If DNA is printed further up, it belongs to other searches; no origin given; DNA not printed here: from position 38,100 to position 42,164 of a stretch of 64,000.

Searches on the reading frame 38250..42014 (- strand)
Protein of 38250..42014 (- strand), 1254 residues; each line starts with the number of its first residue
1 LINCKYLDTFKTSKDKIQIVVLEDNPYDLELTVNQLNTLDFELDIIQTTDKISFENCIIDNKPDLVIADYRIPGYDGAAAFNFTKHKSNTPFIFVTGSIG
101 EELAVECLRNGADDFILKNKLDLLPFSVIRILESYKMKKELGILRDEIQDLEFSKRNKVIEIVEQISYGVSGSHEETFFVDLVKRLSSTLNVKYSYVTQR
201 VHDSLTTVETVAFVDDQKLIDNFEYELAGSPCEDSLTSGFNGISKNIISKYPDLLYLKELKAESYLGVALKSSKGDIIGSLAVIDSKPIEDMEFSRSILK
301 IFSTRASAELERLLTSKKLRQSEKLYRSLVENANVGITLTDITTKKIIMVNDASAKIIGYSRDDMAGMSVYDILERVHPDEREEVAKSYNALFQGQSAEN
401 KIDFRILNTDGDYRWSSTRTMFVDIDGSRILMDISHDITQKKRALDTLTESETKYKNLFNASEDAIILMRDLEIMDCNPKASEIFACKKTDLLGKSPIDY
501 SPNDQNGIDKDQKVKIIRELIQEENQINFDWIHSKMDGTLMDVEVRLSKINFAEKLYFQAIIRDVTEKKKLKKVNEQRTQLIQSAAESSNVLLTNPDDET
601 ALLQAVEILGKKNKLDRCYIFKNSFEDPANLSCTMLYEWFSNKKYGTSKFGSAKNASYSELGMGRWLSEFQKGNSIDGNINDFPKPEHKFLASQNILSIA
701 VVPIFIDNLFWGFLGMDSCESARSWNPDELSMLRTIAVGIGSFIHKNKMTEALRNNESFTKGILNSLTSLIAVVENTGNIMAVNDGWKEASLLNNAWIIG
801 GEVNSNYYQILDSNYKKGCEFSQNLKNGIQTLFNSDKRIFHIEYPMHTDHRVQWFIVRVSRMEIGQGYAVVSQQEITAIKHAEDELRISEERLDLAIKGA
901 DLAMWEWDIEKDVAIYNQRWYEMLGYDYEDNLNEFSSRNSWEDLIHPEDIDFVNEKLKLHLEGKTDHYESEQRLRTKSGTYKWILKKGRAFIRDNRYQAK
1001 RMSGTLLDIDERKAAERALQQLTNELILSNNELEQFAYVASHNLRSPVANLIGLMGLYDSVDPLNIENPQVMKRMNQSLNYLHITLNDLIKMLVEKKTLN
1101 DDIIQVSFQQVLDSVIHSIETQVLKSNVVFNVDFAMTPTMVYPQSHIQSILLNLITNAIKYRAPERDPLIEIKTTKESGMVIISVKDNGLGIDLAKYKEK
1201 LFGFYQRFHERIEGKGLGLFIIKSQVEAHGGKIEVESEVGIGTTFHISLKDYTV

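Call 8: search_protein_families(library=pfam, proteins=[window:38250-42014:-])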
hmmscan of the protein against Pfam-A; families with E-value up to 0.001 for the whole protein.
window:38250-42014:- (1254 aa): 11 families
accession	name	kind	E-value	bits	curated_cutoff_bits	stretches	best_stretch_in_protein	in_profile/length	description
PF08447.18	PAS_3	-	1.3e-33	115.5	25.6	2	916-1005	4-88/89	PAS fold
PF00989.32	PAS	-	2.6e-24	85.8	22.6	2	325-423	2-97/113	PAS fold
PF02518.31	HATPase_c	-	3.7e-21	76.1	26.4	1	1145-1251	4-109/111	Histidine kinase-, DNA gyrase B-, and HSP90-like ATPase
PF13426.13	PAS_9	-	1.4e-20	73.9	27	2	335-440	2-103/103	PAS domain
PF13188.13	PAS_8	-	4.1e-18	65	21.8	2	325-383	2-56/65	PAS domain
PF08448.16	PAS_4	-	1.8e-12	47.9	23.1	0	345-443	15-110/110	PAS fold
PF00072.30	Response_reg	-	7.4e-12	45.9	30.2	1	19-119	1-100/111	Response regulator receiver domain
PF01590.32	GAF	-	2.6e-10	41.4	22.4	1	600-737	4-126/133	GAF domain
PF14598.12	PAS_11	-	3.6e-06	27.3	25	0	938-988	34-83/109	PAS domain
PF14501.12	HATPase_c_5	-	5.7e-05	23.4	22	1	1146-1238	5-91/102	GHKL domain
PF24820.1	Diguanyl_cycl_sensor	-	6e-05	23.4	28.1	0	463-563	6-108/109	Diguanylate cyclase-like sensor domain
